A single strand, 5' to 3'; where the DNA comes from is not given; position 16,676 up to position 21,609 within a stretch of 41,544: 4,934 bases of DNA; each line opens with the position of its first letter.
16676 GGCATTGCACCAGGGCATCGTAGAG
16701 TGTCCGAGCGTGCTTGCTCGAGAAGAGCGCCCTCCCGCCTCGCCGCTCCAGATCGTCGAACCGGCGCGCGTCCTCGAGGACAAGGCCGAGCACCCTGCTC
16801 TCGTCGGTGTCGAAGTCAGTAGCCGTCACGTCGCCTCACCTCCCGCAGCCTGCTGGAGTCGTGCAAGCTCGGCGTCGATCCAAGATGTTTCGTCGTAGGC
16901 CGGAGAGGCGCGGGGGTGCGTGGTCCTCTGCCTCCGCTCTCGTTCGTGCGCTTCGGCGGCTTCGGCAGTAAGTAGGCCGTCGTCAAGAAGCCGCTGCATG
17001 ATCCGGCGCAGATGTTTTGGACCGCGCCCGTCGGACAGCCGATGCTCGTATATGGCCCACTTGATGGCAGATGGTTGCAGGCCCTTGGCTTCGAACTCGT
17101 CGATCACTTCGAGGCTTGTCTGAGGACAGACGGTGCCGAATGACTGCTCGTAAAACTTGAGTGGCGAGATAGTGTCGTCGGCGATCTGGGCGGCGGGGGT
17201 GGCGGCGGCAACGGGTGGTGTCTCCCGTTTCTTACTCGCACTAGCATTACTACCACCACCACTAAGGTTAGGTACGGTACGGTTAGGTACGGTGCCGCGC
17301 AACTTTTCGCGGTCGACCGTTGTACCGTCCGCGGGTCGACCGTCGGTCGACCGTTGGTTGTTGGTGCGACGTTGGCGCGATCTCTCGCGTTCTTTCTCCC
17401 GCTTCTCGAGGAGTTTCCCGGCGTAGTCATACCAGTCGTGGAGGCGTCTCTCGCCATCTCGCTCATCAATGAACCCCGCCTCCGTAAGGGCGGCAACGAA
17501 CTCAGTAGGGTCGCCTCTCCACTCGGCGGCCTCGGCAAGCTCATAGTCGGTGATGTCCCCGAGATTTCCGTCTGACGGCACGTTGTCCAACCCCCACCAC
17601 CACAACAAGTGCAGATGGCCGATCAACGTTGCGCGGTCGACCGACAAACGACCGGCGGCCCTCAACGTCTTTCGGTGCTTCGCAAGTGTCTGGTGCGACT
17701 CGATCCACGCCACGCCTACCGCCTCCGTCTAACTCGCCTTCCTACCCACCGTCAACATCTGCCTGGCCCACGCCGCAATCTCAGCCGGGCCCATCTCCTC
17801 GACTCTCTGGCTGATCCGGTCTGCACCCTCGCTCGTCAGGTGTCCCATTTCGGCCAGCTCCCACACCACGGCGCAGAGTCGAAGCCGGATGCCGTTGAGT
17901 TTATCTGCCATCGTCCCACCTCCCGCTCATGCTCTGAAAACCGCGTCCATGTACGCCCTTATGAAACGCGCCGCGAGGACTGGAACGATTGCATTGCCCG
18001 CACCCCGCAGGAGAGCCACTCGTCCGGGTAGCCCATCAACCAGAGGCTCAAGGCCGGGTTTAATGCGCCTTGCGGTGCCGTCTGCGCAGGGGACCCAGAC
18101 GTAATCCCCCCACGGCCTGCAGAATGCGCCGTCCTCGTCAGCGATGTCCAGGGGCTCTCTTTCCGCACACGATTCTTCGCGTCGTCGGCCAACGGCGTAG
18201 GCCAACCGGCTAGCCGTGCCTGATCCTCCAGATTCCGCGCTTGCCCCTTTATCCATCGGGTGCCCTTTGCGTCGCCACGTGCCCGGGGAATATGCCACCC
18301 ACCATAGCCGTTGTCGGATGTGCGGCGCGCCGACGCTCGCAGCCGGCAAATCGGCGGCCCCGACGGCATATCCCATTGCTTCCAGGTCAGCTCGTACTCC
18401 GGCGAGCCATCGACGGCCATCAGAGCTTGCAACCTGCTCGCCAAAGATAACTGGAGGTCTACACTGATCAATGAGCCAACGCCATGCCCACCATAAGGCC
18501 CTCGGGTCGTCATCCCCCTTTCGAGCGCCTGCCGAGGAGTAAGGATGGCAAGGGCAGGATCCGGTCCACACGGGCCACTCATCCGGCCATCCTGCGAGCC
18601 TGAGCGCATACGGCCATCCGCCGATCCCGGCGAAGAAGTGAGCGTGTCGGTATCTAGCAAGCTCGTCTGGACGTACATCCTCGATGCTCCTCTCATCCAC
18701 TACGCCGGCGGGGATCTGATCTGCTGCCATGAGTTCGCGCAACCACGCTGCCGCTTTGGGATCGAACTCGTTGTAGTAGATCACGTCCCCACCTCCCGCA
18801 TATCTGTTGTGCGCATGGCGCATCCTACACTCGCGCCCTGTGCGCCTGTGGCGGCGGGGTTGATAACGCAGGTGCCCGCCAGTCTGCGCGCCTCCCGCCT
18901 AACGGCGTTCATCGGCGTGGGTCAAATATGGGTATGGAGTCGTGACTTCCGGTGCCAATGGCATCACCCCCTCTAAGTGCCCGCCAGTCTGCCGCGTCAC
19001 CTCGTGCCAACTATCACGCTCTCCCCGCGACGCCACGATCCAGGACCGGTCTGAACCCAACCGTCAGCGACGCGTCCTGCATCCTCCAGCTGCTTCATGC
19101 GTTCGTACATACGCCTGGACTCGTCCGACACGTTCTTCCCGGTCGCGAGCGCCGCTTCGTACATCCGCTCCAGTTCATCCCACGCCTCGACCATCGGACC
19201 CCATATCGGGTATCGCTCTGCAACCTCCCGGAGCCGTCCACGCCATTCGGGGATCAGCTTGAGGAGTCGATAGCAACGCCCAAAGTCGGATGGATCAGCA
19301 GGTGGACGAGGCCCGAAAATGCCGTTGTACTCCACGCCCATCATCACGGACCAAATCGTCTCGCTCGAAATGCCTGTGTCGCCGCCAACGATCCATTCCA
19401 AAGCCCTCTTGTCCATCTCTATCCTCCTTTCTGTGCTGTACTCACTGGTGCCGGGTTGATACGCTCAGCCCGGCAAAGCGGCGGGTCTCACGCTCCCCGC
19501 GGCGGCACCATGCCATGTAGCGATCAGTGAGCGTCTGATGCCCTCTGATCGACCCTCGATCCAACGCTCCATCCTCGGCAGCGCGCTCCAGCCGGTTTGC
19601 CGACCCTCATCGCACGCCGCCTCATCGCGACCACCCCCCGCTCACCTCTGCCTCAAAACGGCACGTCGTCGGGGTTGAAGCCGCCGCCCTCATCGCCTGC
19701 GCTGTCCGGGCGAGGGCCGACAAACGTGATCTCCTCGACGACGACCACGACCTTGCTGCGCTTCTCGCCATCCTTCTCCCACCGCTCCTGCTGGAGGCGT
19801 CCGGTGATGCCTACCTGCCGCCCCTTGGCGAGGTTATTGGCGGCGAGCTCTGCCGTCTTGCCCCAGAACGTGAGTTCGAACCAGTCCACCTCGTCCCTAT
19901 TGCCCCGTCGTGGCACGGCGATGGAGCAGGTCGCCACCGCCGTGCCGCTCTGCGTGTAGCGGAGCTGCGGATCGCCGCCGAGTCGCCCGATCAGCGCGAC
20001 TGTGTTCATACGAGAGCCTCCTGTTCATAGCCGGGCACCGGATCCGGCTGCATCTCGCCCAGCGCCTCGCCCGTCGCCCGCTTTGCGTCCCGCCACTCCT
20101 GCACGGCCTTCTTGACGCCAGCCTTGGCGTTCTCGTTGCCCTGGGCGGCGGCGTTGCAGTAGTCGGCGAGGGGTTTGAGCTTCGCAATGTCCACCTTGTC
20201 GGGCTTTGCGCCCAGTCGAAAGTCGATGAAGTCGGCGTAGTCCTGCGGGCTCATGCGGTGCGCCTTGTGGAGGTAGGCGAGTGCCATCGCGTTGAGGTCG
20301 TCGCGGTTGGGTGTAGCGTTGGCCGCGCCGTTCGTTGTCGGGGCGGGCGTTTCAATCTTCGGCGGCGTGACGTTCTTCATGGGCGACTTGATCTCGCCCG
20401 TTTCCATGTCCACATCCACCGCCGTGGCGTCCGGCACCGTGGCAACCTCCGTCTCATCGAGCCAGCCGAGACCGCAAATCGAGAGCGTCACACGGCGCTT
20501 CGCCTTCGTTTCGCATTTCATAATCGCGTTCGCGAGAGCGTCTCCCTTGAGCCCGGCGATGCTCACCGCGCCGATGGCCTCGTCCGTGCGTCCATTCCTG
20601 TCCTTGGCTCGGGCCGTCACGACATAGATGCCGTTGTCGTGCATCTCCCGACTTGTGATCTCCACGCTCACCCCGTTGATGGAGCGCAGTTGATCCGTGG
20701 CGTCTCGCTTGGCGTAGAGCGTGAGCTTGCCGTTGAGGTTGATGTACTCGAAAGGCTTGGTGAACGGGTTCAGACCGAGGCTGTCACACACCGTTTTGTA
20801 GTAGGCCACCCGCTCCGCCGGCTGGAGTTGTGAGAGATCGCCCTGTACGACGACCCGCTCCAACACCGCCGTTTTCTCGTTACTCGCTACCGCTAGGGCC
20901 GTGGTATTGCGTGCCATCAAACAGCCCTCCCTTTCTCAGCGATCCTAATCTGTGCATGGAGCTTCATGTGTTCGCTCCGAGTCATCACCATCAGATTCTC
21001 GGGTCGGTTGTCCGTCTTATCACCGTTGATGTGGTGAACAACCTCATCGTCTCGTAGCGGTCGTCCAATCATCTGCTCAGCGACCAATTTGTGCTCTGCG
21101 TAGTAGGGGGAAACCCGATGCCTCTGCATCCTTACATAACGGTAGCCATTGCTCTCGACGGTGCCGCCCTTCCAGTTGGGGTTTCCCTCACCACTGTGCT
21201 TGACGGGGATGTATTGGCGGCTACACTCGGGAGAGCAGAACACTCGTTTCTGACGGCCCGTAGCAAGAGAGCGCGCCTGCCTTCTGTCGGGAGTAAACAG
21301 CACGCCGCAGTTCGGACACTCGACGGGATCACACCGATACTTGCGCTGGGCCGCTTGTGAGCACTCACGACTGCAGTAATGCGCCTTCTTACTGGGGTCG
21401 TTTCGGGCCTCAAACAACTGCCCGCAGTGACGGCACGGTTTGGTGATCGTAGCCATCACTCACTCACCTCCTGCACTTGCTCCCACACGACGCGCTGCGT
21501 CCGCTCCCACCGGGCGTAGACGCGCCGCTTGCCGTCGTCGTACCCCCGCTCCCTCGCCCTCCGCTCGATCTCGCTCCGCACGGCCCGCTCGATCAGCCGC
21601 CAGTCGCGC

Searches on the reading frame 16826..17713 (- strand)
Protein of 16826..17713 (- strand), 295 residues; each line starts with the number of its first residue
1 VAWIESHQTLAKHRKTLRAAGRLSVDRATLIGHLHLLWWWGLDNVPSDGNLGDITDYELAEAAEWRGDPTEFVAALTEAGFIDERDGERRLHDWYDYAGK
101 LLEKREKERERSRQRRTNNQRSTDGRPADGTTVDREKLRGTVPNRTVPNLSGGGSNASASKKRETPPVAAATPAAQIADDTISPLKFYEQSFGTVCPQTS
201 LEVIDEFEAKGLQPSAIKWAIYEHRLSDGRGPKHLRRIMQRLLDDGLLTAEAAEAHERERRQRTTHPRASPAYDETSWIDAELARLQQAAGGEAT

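Call 125: search_protein_families(library=pfam, proteins=[window:16826-17713:-], max_evalue=0.01)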
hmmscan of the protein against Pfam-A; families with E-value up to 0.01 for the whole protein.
window:16826-17713:- (295 aa): 1 family
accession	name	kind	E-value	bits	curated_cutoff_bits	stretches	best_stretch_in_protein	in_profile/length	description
PF07261.16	DnaB_2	-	0.0011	19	22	1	185-256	1-73/74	Replication initiation and membrane attachment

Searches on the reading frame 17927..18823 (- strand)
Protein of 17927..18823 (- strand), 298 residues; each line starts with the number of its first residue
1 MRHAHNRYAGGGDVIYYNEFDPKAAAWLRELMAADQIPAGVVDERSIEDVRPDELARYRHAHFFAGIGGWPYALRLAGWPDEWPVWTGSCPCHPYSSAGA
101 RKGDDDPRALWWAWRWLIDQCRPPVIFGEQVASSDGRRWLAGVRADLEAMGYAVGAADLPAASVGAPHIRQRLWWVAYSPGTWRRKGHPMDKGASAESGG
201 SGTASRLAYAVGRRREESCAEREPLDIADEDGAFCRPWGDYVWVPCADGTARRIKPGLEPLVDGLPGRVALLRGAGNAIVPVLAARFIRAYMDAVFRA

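Call 125: search_protein_families(library=pfam, proteins=[window:17927-18823:-], max_evalue=0.01)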
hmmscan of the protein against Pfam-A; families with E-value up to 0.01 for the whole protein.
window:17927-18823:- (298 aa): 1 family
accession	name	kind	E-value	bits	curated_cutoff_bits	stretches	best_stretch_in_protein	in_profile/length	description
PF00145.23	DNA_methylase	-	8.7e-13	48.8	22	1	86-180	65-163/324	C-5 cytosine-specific DNA methylase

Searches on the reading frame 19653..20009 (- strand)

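Call 124: search_protein_families(library=pfam, proteins=[window:19653-20009:-], max_evalue=0.01)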
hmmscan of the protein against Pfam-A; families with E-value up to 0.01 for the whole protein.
window:19653-20009:- (118 aa): 2 families
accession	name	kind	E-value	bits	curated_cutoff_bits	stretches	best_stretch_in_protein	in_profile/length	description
PF00436.31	SSB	-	2.4e-29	101.9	26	1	1-96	1-103/104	Single-strand binding protein family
PF01336.31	tRNA_anti-codon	-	0.0014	19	27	1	38-95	23-73/75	OB-fold nucleic acid binding domain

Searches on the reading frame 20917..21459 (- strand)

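Call 124: search_protein_families(library=pfam, proteins=[window:20917-21459:-], max_evalue=0.01)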
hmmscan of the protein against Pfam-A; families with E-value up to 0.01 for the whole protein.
window:20917-21459:- (180 aa): 2 families
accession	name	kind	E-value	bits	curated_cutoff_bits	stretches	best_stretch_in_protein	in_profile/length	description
PF13392.12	HNH_3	-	4.7e-15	55.4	24.8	1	122-165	3-45/46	HNH endonuclease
PF13248.11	Zn_ribbon_3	-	0.0053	16.6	27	0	46-53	3-10/26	zinc-ribbon domain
